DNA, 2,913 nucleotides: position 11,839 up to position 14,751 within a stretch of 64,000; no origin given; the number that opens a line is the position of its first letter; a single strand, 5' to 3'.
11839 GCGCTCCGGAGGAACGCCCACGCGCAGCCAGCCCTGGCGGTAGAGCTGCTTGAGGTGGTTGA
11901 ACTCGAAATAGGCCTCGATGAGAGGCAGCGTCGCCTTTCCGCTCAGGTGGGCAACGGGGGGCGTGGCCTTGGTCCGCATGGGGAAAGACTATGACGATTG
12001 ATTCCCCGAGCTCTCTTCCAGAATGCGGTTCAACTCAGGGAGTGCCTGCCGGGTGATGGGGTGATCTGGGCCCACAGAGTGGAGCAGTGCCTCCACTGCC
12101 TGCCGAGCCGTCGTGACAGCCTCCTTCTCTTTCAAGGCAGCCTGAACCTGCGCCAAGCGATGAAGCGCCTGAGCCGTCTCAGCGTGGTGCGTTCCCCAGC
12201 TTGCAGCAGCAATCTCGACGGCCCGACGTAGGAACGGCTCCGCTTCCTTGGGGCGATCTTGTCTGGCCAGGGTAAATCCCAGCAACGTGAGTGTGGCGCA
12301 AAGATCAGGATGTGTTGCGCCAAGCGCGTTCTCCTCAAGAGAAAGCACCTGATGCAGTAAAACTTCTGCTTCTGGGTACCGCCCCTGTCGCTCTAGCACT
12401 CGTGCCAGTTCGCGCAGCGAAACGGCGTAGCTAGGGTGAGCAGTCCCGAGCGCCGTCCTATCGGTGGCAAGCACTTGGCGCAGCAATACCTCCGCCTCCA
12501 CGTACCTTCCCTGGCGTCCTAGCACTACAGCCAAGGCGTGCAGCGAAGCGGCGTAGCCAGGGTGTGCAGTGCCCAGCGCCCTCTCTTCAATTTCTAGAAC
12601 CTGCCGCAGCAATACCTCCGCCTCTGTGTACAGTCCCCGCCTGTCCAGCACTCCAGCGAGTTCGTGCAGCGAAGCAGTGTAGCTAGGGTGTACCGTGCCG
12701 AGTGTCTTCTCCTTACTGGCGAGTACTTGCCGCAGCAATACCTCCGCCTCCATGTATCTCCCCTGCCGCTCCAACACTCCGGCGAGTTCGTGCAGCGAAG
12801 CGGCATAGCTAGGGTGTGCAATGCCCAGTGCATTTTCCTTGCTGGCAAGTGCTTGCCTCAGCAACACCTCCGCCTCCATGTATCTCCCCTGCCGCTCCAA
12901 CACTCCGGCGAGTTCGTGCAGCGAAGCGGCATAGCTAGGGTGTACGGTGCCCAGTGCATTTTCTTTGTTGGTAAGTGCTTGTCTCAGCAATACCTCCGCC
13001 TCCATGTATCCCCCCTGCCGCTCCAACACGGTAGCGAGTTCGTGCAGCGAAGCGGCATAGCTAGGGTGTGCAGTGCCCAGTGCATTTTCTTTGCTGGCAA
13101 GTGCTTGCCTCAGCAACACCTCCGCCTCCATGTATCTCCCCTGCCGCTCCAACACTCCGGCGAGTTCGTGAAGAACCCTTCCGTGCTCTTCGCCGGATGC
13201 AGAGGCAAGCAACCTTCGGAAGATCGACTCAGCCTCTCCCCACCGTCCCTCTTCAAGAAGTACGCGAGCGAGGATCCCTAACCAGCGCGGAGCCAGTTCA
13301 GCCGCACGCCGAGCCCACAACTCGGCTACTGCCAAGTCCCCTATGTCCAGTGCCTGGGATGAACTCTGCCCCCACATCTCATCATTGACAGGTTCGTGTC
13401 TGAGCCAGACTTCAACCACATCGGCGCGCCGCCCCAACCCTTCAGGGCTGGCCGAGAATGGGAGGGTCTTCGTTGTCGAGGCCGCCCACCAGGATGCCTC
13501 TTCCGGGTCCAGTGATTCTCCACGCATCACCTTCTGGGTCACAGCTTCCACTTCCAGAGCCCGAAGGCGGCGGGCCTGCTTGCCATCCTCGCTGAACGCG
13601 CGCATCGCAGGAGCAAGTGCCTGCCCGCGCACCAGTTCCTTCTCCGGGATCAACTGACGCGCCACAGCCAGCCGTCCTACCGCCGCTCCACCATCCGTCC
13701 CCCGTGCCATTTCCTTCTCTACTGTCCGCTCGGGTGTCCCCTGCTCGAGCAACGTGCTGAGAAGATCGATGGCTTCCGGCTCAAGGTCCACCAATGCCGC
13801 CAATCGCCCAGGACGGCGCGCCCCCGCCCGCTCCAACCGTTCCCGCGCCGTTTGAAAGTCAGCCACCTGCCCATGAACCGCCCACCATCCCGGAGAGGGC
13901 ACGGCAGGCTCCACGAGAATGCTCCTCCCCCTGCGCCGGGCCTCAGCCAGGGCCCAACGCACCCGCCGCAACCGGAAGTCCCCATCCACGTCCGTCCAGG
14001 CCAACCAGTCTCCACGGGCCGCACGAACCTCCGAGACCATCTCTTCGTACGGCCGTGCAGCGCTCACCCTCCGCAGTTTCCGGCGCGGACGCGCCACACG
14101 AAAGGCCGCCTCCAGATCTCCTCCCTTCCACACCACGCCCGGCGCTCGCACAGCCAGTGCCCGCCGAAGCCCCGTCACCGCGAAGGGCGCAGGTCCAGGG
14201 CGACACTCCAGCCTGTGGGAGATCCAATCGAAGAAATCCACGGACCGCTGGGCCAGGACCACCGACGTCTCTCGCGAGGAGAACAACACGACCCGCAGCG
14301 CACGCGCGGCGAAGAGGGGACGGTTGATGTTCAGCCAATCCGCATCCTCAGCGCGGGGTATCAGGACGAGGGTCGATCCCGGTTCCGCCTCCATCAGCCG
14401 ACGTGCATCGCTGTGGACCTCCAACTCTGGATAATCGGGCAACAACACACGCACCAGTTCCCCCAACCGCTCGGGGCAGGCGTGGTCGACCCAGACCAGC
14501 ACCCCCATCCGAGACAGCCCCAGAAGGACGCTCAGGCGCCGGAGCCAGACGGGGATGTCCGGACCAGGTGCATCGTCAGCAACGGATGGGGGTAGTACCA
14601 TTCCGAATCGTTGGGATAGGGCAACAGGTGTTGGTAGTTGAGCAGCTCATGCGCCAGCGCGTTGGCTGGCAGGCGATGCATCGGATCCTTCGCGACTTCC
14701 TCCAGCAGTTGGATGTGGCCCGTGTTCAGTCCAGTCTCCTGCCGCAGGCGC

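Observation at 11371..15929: Three-gene operon: KAP/STAND-like P-loop NTPase, repeat-rich TPR protein and YfbR-like HD phosphohydrolase, a candidate undescribed conflict/defence-type module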

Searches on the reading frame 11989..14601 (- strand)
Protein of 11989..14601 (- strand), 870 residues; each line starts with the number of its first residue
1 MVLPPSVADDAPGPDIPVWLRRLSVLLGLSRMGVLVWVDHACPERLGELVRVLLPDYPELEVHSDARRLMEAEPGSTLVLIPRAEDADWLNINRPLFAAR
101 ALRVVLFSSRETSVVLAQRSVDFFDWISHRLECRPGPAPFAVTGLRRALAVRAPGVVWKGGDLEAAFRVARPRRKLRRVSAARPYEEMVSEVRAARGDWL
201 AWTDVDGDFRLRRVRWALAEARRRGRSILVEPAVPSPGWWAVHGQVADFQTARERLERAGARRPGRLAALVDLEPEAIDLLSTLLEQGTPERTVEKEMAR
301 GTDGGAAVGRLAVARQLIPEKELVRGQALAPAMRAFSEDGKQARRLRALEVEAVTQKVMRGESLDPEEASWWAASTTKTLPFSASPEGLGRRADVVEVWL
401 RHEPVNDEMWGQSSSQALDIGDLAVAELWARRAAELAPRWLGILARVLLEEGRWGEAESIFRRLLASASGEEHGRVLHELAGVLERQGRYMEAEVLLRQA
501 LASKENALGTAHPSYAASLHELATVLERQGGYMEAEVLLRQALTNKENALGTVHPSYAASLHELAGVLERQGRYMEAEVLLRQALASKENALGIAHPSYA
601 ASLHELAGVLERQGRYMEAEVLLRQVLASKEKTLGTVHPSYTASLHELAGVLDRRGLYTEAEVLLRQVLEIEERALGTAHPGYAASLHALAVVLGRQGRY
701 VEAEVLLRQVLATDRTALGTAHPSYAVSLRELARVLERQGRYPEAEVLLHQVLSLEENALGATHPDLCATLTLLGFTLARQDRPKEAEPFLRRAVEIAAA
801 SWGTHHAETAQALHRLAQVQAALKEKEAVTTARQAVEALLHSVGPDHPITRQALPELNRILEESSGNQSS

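Call 6: search_protein_families(library=pfam, proteins=[window:11989-14601:-], max_evalue=0.1)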
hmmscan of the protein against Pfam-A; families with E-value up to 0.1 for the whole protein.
window:11989-14601:- (870 aa): 22 families
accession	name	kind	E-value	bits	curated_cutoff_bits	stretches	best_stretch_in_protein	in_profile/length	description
PF13374.12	TPR_10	-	2e-63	209.2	27.5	8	600-639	2-41/42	Tetratricopeptide repeat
PF13424.12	TPR_12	-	3.6e-62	206.9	30.1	5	726-798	3-75/77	Tetratricopeptide repeat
PF24885.1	TPR_NPHP3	-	9.2e-50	169.7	100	5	539-633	122-216/239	Nephrocystin-3 TPR domain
PF13431.12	TPR_17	-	6.9e-24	82.5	24.4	0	512-536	9-33/34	Tetratricopeptide repeat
PF13176.12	TPR_7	-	1.3e-21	75.2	27.9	2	441-472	2-33/36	Tetratricopeptide repeat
PF14559.12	TPR_19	-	9.1e-20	71.2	25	6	697-755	4-54/68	Tetratricopeptide repeat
PF00515.34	TPR_1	-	9.6e-19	66.8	27.8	0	729-758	4-33/34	Tetratricopeptide repeat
PF07719.23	TPR_2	-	1.4e-18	65.8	27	1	728-758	3-33/34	Tetratricopeptide repeat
PF13428.12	TPR_14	-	6.8e-17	60.7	23.5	1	729-758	4-33/44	Tetratricopeptide repeat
PF13432.12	TPR_16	-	3.2e-13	50.3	32.7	4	444-504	3-61/65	Tetratricopeptide repeat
PF13181.12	TPR_8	-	3.5e-11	42.8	25.7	0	771-799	4-32/34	Tetratricopeptide repeat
PF04783.17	DUF630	-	9.8e-09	35.7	27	0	711-738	27-54/59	Protein of unknown function (DUF630)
PF07721.20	TPR_4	-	2e-06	28.3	27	2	684-709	1-26/26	Tetratricopeptide repeat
PF12895.13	ANAPC3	-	2.1e-06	28.3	27.2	0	452-522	3-69/82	Anaphase-promoting complex, cyclosome, subunit 3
PF08311.18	Mad3_BUB1_I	-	2.4e-05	24.7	31.4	0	455-500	77-122/123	Mad3/BUB1 homology region 1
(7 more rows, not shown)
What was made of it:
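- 12022..13281 (-): TPR_10/TPR_12 array (aa 441-860), ten 42-aa units in register, nine of them (aa 483-860) recognisable repeats. This is the variable part of the family. Pfam TPR_10 2e-63, TPR_12 4e-62 (call 6).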

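Call 7: search_protein_families(library=padloc, proteins=[window:11989-14601:-], max_evalue=0.1)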
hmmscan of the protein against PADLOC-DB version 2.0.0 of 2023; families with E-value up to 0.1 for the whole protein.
window:11989-14601:- (870 aa): 0 families

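Call 8: search_protein_families(library=ncbifam, proteins=[window:11989-14601:-], max_evalue=0.1)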
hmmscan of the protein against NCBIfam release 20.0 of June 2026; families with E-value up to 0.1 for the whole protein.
window:11989-14601:- (870 aa): 10 families
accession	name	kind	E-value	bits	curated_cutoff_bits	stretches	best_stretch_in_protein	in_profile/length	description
NF040586.1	FxSxx_TPR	equivalog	3.1e-59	201.3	300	2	598-853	426-684/830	FxSxx-COOH system tetratricopeptide repeat protein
TIGR02521.1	type_IV_pilW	equivalog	3.7e-08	33.2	154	1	443-583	70-194/234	type IV pilus biogenesis/stability protein PilW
NF052415.1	T3SS_chap_SctY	equivalog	0.00014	22.3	70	1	439-541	7-102/106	type III secretion apparatus assembly chaperone SctY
NF003655.0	PRK05287.1-3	equivalog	0.00035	20.4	271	0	611-660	12-61/245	cell division protein ZapD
NF033650.1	ANR_neg_reg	subfamily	0.0067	16.3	32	0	479-502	7-30/54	ANR family transcriptional regulator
TIGR00756.2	PPR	repeat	0.013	15.6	20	0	443-465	5-27/35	pentatricopeptide repeat protein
TIGR01170.1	rplA_mito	equivalog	0.014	15.3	129.05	0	721-744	97-120/140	ribosomal protein uL1, mitochondrial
NF009006.1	PRK12351.1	equivalog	0.044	12.2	550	0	468-518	218-268/376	bifunctional 2-methylcitrate synthase/citrate synthase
NF053740.1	TransRegTnrAGPos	equivalog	0.052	13.7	140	0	476-498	17-39/108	hypothetical protein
NF047371.1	FlcA_CTERM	equivalog_domain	0.086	11.3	300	0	510-591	341-425/646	periplasmic flagellar collar protein FlcA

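Call 30: search_protein_families(library=pfam, alignment_id=A2, max_evalue=0.001)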
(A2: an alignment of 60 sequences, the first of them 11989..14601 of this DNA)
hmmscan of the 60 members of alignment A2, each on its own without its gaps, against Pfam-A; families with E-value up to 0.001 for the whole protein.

A. member 1, window:11989-14601:- (870 aa): 17 families
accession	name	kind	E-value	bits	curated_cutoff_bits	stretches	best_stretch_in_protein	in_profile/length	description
PF13374.12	TPR_10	-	2e-63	209.2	27.5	7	600-639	2-41/42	Tetratricopeptide repeat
PF13424.12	TPR_12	-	3.6e-62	206.9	30.1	5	726-798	3-75/77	Tetratricopeptide repeat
PF24885.1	TPR_NPHP3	-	9.2e-50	169.7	100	4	539-633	122-216/239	Nephrocystin-3 TPR domain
PF13431.12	TPR_17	-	6.9e-24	82.5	24.4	0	512-536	9-33/34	Tetratricopeptide repeat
PF13176.12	TPR_7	-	1.3e-21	75.2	27.9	0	441-472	2-33/36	Tetratricopeptide repeat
PF14559.12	TPR_19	-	9.1e-20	71.2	25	2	697-755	4-54/68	Tetratricopeptide repeat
PF00515.34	TPR_1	-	9.6e-19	66.8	27.8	0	729-758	4-33/34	Tetratricopeptide repeat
PF07719.23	TPR_2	-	1.4e-18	65.8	27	0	728-758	3-33/34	Tetratricopeptide repeat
PF13428.12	TPR_14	-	6.8e-17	60.7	23.5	0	729-758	4-33/44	Tetratricopeptide repeat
PF13432.12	TPR_16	-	3.2e-13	50.3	32.7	1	444-504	3-61/65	Tetratricopeptide repeat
PF13181.12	TPR_8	-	3.5e-11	42.8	25.7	0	771-799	4-32/34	Tetratricopeptide repeat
PF04783.17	DUF630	-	9.8e-09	35.7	27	0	711-738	27-54/59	Protein of unknown function (DUF630)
PF07721.20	TPR_4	-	2e-06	28.3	27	0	684-709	1-26/26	Tetratricopeptide repeat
PF12895.13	ANAPC3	-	2.1e-06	28.3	27.2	0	452-522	3-69/82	Anaphase-promoting complex, cyclosome, subunit 3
PF08311.18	Mad3_BUB1_I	-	2.4e-05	24.7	31.4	0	455-500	77-122/123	Mad3/BUB1 homology region 1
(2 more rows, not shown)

B. families by the number of members that match (of 60 scanned): 54 families (the first 25 are shown)
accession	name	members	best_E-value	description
PF13424.12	TPR_12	45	1.8e-118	Tetratricopeptide repeat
PF13374.12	TPR_10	31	1e-90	Tetratricopeptide repeat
PF14559.12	TPR_19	31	5.2e-24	Tetratricopeptide repeat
PF07719.23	TPR_2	28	2.4e-35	Tetratricopeptide repeat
PF13432.12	TPR_16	27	9.6e-19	Tetratricopeptide repeat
PF13428.12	TPR_14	25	1.4e-29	Tetratricopeptide repeat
PF00515.34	TPR_1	25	2.2e-25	Tetratricopeptide repeat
PF24885.1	TPR_NPHP3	24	7e-58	Nephrocystin-3 TPR domain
PF13181.12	TPR_8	23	1.9e-30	Tetratricopeptide repeat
PF17874.7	TPR_MalT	23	1.8e-20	MalT-like TPR region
PF13176.12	TPR_7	22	4.3e-35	Tetratricopeptide repeat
PF12895.13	ANAPC3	19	3.5e-16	Anaphase-promoting complex, cyclosome, subunit 3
PF13431.12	TPR_17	17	1.7e-25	Tetratricopeptide repeat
PF07721.20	TPR_4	13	5.6e-20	Tetratricopeptide repeat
PF13174.12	TPR_6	8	1.8e-06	Tetratricopeptide repeat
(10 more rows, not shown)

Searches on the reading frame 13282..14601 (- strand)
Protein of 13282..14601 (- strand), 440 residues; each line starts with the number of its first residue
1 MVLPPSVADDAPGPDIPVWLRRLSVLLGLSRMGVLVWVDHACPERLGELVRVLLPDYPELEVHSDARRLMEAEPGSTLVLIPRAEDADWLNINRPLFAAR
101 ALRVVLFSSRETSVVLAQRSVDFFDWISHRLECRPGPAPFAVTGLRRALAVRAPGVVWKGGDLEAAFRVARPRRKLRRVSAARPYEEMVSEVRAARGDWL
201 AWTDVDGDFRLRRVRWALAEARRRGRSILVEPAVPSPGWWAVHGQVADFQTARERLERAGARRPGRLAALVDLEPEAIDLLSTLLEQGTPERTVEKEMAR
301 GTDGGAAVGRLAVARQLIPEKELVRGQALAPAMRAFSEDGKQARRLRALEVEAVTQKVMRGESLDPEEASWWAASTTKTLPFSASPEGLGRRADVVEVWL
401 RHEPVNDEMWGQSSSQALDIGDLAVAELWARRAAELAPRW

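Call 33: find_homologous_proteins(query=window:13282-14601:-)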
Query window:13282-14601:- (440 aa): 67 proteins with E <= 0.001 among 8000 candidates.
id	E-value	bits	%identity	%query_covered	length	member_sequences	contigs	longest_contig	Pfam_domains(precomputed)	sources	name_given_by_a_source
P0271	6.0e-175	600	69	93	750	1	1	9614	PF13431.13,PF07720.19,PF04781.18,PF13176.13,PF24885.2,PF13428.13,PF13374.13,PF07721.21,PF14559.13,PF04783.18,PF17874.8,PF00515.35,PF12895.14,PF13424.13,PF28559.1,PF13432.13,PF13181.13,PF07719.24,PF13174.13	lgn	-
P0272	8.5e-168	577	69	92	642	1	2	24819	PF13431.13,PF13176.13,PF24885.2,PF13428.13,PF13374.13,PF07721.21,PF14559.13,PF00515.35,PF12895.14,PF13424.13,PF13432.13,PF13181.13,PF07719.24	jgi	jgi:tetratricopeptide (TPR) repeat protein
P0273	5.3e-167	574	66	93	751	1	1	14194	PF13431.13,PF07720.19,PF04781.18,PF13176.13,PF24885.2,PF13428.13,PF13374.13,PF07721.21,PF14559.13,PF04783.18,PF17874.8,PF00515.35,PF12895.14,PF13424.13,PF28559.1,PF13432.13,PF13181.13,PF07719.24,PF13174.13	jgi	jgi:tetratricopeptide (TPR) repeat protein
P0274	4.0e-144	499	60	91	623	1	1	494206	PF17874.8,PF00515.35,PF13424.13,PF13176.13,PF24885.2,PF13428.13,PF07719.24,PF13374.13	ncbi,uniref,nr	ncbi:hypothetical protein D187_001651 [Cystobacter fuscus DSM 2262]|uniref:Uncharacterized protein n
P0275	9.1e-140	484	63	90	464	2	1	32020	PF13424.13,PF13374.13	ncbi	ncbi:hypothetical protein Q664_26230, partial [Archangium violaceum Cb vi76]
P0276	4.9e-128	446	60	87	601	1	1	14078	PF14559.13,PF13424.13,PF13176.13,PF24885.2,PF13428.13,PF13181.13,PF07719.24,PF13374.13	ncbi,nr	ncbi:MAG TPA: tetratricopeptide repeat protein [Archangium sp.]|nr:tetratricopeptide repeat protein 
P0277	1.8e-122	427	74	62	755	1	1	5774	PF13431.13,PF07720.19,PF14357.12,PF13176.13,PF24885.2,PF13428.13,PF25064.2,PF13374.13,PF07721.21,PF14559.13,PF08311.19,PF04783.18,PF17874.8,PF00515.35,PF12895.14,PF13424.13,PF13432.13,PF13181.13,PF07719.24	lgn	-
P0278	7.1e-117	409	56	79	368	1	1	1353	-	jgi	jgi:hypothetical protein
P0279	1.4e-115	405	67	65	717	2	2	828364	PF13431.13,PF13176.13,PF24885.2,PF13428.13,PF25064.2,PF13374.13,PF07721.21,PF14559.13,PF17874.8,PF00515.35,PF12895.14,PF13424.13,PF13432.13,PF13181.13,PF07719.24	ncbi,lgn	-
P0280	2.1e-114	401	50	90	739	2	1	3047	PF14559.13,PF13431.13,PF17874.8,PF00515.35,PF13424.13,PF13176.13,PF24885.2,PF13432.13,PF13374.13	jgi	jgi:tetratricopeptide (TPR) repeat protein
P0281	2.1e-106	374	50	89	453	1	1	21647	PF13424.13,PF24885.2,PF13374.13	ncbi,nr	ncbi:MAG: tetratricopeptide repeat protein, partial [Myxococcaceae bacterium]|nr:tetratricopeptide r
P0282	3.5e-105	370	48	91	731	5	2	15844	PF13431.13,PF13176.13,PF24885.2,PF13428.13,PF13374.13,PF07721.21,PF14559.13,PF17874.8,PF00515.35,PF12895.14,PF13424.13,PF13432.13,PF13181.13,PF07719.24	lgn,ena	-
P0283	2.8e-103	364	60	67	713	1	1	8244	PF13431.13,PF07720.19,PF13176.13,PF24885.2,PF13428.13,PF13374.13,PF07721.21,PF14559.13,PF17874.8,PF00515.35,PF12895.14,PF13424.13,PF13432.13,PF13181.13,PF07719.24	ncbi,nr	ncbi:MAG TPA: tetratricopeptide repeat protein, partial [Myxococcaceae bacterium]|nr:tetratricopepti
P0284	4.4e-103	363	48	95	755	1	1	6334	PF13414.13,PF13176.13,PF24885.2,PF13428.13,PF13374.13,PF07721.21,PF14559.13,PF17874.8,PF00515.35,PF12895.14,PF13424.13,PF13432.13,PF13181.13,PF07719.24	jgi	jgi:tetratricopeptide (TPR) repeat protein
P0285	7.1e-99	350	57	71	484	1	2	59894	PF13424.13,PF13374.13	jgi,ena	-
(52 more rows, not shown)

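Call 44: predict_structure(alignment_id=A3)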
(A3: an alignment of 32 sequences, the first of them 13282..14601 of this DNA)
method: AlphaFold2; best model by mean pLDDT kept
length: 440 residues; sequences in the alignment: 32
mean_pLDDT: 91.3   pTM: 0.88
mean pLDDT of the five models: 91.3, 91.2, 90.0, 89.5, 86.9
residues with pLDDT >= 90: 364; 70-90: 48; 50-70: 11; < 50: 17
segments of 3 or more residues with pLDDT < 50: 1-13
pLDDT, mean of each block of 10 residues (from residue 1): 37 68 93 92 95 95 95 96 95 94 96 92 89 93 96 95 97 97 98 95 97 97 94 95 96 98 98 98 98 95 95 97 94 94 94 91 88 90 53 84 89 92 96 87
secondary structure, 60 per line:
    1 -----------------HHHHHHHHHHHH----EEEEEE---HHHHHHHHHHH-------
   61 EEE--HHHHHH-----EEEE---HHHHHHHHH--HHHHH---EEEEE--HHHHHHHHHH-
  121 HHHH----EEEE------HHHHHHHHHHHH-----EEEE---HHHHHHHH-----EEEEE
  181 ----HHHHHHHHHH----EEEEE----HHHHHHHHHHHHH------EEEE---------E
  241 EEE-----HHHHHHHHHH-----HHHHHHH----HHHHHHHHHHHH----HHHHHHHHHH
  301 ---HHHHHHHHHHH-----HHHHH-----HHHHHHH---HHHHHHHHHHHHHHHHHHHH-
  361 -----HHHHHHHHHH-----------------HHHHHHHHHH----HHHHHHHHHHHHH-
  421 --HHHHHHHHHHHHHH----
elements in order: H18-29 E34-39 H43-53 E61-63 H66-71 E77-80 H84-92 H95-99 E103-107 H110-119 H121-124 E129-132 H139-150 E156-159 H163-170 E176-180 H185-194 E199-203 H208-220 E227-230 E240-243 H249-258 H264-270 H275-286 H291-300 H304-314 H320-324 H330-336 H340-359 H366-375 H393-402 H407-419 H423-436
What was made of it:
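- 13282..14601 (-): Conserved N-terminal module (aa 1-440): two five-stranded α/β domains without a P-loop, plus a helical domain. AF2 pLDDT 91, pTM 0.88 (call 44).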

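Call 83: fold_search(model_id=the predicted structure, library=pdb)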
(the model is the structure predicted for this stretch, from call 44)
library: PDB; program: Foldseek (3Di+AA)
matches with E <= 10: 830; with E <= 0.001: 0
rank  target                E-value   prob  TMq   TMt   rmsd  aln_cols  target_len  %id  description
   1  6acx_B                5.4e-03  0.30  0.16  0.08  26.6       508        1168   11  Crystal structure of Mycobacterium smegmatis Mfd in complex with ADP + Pi at 3.5 A resolution. (released 2019-08-28)
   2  6zsl_A                5.7e-03  0.72  0.14  0.11  16.0       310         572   13  Crystal structure of the SARS-CoV-2 helicase at 1.94 Angstrom resolution (released 2020-07-29)
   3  6ac8_B                6.9e-03  0.21  0.13  0.06  26.3       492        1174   12  Crystal structure of Mycobacterium smegmatis Mfd at 2.75 A resolution (released 2019-08-28)
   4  9mpq_D                7.2e-03  0.47  0.18  0.15  24.0       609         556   10  Cryo-EM structure of VCP (consensus) (released 2025-10-15)
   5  6ac8_A                7.2e-03  0.25  0.13  0.07  26.4       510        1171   12  Crystal structure of Mycobacterium smegmatis Mfd at 2.75 A resolution (released 2019-08-28)
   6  9i4v_A                1.0e-02  0.57  0.13  0.11  16.0       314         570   13  Crystal structure of the SARS-CoV-2 helicase NSP13 (released 2025-06-11)
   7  6acx_A                1.4e-02  0.18  0.14  0.07  26.6       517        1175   12  Crystal structure of Mycobacterium smegmatis Mfd in complex with ADP + Pi at 3.5 A resolution. (released 2019-08-28)
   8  7zbh_D                1.6e-02  0.77  0.21  0.24  19.3       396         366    9  ATP-dependent zinc metalloprotease FtsH (BB0789) from Borrelia burgdorferi (released 2023-04-05)
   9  7zbh_I                1.6e-02  0.57  0.19  0.22  19.9       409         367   10  ATP-dependent zinc metalloprotease FtsH (BB0789) from Borrelia burgdorferi (released 2023-04-05)
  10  2hyi_C                1.6e-02  0.47  0.15  0.16  17.5       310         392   13  Structure of the human exon junction complex with a trapped DEAD-box helicase bound to RNA (released 2006-08-15)
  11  6ac6_A                1.7e-02  0.15  0.13  0.07  26.5       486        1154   12  Ab initio crystal structure of Selenomethionine labelled Mycobacterium smegmatis Mfd (released 2019-08-28)
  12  6icz_u                1.8e-02  0.44  0.15  0.16  17.5       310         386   13  Cryo-EM structure of a human post-catalytic spliceosome (P complex) at 3.0 angstrom (released 2019-03-13)
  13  7nio_E                1.8e-02  0.44  0.13  0.11  16.2       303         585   14  Crystal structure of the SARS-CoV-2 helicase APO form (released 2021-03-17)
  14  8u9q_A                1.9e-02  0.69  0.21  0.17  25.1       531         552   10  Cdc48-Shp1 unfolding native substrate, Class 6 (released 2024-11-06)
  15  3glh_A                2.0e-02  0.75  0.21  0.27  20.7       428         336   13  Crystal Structure of the E. coli clamp loader bound to Psi Peptide (released 2009-05-26)
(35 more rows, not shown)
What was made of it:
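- Tried and rejected: Foldseek of the partner N-module against the PDB gave nothing significant (call 83).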
